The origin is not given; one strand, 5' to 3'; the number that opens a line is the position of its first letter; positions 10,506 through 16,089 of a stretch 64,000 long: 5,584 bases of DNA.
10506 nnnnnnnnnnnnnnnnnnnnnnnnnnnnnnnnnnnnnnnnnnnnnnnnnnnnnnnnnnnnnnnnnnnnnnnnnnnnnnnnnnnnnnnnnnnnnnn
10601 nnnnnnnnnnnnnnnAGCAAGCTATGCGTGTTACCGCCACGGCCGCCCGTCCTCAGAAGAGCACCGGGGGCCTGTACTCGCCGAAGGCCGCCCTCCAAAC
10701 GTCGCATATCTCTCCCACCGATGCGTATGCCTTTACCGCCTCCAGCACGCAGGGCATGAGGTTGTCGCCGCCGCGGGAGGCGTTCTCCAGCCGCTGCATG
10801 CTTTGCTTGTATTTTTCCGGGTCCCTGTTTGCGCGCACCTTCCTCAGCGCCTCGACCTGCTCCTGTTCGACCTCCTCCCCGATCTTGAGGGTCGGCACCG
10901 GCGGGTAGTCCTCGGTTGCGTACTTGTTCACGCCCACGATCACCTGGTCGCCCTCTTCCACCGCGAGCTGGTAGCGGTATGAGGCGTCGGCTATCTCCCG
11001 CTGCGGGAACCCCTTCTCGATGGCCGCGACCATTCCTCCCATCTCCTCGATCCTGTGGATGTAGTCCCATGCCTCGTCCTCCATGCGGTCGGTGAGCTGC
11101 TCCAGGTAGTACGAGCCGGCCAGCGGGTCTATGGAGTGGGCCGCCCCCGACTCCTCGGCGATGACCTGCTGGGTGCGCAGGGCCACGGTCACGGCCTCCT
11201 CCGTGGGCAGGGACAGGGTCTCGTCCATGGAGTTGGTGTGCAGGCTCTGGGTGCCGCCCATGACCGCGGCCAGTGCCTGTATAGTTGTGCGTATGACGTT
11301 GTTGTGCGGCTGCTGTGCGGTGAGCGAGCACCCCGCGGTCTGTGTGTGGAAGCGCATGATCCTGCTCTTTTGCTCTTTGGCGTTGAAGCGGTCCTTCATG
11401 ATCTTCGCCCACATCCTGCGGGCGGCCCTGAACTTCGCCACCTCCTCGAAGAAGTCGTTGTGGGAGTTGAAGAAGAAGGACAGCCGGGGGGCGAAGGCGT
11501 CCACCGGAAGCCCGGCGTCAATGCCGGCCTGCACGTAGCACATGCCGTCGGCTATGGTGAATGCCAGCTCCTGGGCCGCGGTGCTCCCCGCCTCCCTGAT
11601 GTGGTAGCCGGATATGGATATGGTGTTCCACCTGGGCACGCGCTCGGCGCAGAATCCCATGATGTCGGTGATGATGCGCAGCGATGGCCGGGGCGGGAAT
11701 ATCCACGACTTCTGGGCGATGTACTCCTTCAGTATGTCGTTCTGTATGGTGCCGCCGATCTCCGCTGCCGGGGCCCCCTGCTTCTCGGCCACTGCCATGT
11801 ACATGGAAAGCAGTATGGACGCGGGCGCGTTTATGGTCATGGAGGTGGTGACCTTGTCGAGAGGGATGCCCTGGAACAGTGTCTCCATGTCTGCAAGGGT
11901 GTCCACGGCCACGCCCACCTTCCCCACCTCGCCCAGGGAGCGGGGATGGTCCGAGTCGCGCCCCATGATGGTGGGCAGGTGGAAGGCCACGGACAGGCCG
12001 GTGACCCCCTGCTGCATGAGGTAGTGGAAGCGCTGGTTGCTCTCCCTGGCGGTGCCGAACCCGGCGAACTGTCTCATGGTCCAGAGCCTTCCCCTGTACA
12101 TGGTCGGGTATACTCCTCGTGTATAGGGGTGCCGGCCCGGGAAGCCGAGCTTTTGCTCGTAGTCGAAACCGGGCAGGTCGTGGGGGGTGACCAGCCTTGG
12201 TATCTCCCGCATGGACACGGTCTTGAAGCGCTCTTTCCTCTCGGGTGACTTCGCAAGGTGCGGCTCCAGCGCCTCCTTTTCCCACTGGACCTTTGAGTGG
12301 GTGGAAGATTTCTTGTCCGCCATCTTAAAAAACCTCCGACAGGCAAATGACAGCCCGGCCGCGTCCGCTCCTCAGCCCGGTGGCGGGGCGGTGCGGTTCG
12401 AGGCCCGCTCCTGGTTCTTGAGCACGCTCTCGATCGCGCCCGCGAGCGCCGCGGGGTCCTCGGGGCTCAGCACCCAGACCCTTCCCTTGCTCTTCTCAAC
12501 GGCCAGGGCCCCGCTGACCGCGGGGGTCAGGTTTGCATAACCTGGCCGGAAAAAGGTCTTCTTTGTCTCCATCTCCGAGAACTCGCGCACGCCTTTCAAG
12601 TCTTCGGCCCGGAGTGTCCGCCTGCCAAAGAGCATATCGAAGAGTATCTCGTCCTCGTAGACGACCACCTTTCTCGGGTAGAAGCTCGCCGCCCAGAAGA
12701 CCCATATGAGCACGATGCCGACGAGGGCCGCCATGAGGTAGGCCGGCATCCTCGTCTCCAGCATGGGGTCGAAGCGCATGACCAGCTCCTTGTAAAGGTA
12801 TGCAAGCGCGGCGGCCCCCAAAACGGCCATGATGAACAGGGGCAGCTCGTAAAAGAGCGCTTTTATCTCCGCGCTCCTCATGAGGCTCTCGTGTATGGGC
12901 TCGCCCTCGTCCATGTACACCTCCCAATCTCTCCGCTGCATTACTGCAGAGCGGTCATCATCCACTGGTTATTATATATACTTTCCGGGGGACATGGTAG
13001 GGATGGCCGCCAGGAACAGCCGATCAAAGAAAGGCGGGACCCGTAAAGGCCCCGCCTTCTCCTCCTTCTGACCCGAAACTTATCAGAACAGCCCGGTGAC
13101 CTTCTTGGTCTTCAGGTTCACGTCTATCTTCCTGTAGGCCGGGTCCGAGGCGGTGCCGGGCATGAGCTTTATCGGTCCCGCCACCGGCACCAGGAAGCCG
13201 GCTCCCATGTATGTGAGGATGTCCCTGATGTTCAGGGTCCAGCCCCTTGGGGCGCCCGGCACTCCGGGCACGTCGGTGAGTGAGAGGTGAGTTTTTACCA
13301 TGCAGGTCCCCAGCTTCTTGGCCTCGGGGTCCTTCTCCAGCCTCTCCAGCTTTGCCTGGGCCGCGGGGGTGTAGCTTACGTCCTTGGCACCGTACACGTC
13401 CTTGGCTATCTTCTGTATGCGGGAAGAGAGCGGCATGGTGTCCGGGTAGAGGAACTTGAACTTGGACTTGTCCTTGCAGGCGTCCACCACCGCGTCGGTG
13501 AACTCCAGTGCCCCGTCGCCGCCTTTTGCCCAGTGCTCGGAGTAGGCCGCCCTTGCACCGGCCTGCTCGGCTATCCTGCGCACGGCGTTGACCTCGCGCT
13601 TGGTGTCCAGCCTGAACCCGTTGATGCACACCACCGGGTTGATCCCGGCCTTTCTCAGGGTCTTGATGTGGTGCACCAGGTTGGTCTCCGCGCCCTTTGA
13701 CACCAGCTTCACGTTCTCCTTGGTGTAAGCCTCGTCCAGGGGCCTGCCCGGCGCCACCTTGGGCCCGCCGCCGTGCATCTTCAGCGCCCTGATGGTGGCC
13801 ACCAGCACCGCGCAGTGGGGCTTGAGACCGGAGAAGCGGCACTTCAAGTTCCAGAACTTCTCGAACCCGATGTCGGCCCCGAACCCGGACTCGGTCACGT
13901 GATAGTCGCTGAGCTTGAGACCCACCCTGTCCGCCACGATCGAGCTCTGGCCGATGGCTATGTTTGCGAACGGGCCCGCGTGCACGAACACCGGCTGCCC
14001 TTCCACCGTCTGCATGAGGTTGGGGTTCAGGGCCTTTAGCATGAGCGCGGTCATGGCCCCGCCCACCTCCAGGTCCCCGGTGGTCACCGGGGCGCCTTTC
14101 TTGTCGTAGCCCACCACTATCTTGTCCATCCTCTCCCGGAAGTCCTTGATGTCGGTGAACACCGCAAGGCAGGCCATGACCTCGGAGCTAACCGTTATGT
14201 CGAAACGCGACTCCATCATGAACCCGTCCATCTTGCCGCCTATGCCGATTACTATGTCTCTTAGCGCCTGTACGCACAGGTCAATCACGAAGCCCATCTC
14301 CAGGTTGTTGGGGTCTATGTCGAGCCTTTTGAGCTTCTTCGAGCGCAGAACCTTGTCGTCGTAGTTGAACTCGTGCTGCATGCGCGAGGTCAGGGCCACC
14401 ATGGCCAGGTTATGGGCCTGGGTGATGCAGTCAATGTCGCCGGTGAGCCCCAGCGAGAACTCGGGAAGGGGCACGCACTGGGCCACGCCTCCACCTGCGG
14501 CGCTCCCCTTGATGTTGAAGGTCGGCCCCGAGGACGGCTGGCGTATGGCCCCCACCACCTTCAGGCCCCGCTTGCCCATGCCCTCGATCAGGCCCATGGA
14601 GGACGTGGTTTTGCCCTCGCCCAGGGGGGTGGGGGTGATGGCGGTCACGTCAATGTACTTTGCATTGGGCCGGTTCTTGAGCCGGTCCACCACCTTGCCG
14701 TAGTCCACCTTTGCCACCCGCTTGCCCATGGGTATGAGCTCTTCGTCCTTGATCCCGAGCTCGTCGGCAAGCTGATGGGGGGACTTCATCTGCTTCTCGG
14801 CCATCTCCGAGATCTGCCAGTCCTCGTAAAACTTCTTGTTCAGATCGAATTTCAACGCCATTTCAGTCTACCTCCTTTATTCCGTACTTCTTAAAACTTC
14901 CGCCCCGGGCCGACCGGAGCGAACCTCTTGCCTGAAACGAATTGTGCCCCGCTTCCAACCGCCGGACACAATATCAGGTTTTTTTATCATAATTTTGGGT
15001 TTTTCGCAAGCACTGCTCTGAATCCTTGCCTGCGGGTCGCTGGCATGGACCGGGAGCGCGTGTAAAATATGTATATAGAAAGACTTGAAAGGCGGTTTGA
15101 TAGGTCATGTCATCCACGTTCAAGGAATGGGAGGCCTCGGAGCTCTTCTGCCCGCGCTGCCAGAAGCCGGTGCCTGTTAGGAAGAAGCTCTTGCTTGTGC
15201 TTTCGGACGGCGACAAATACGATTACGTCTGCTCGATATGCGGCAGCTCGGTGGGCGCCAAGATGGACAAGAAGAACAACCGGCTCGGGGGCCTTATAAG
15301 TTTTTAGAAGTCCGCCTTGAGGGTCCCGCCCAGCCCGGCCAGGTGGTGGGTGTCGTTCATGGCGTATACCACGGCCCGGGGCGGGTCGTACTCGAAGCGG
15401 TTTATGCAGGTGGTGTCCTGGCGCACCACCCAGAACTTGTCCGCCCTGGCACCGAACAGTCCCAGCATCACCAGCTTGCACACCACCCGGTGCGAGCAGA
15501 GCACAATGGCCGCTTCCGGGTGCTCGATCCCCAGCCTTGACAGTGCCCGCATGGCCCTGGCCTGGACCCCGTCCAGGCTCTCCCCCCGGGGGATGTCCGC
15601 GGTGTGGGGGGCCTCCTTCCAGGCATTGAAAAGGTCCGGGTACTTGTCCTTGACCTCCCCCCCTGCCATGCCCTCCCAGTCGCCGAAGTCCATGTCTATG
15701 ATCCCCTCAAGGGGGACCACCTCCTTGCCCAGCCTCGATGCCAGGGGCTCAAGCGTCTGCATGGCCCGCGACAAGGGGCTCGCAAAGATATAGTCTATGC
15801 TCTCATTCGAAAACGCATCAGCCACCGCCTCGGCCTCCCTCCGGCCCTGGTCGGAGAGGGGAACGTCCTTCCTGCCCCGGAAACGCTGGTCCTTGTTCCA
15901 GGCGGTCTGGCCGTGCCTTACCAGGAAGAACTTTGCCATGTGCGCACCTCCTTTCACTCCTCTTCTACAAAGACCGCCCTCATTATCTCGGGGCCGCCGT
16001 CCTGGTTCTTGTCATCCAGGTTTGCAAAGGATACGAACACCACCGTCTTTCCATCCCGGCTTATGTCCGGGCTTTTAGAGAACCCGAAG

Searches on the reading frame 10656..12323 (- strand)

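Call 110: search_protein_families(library=pfam, proteins=[window:10656-12323:-], max_evalue=0.00001)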
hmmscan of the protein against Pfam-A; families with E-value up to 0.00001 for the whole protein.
window:10656-12323:- (556 aa): 1 family
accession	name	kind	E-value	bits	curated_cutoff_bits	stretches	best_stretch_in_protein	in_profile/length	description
PF01642.28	MM_CoA_mutase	-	8.7e-228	757.4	22.1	1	35-548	2-512/512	Methylmalonyl-CoA mutase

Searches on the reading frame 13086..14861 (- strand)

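Call 110: search_protein_families(library=pfam, proteins=[window:13086-14861:-], max_evalue=0.00001)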
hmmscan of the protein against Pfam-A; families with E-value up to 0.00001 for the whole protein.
window:13086-14861:- (592 aa): 1 family
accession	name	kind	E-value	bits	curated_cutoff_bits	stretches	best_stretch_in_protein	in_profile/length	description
PF01268.25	FTHFS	-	2.6e-216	719.6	27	1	13-592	2-556/556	Formate--tetrahydrofolate ligase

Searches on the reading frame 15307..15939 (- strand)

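Call 110: search_protein_families(library=pfam, proteins=[window:15307-15939:-], max_evalue=0.00001)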
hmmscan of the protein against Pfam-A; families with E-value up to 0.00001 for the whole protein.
window:15307-15939:- (211 aa): 1 family
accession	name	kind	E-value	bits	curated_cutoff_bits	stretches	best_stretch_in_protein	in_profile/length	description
PF00300.27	His_Phos_1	-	4.2e-58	196.7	21.7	1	5-197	2-194/194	Histidine phosphatase superfamily (branch 1)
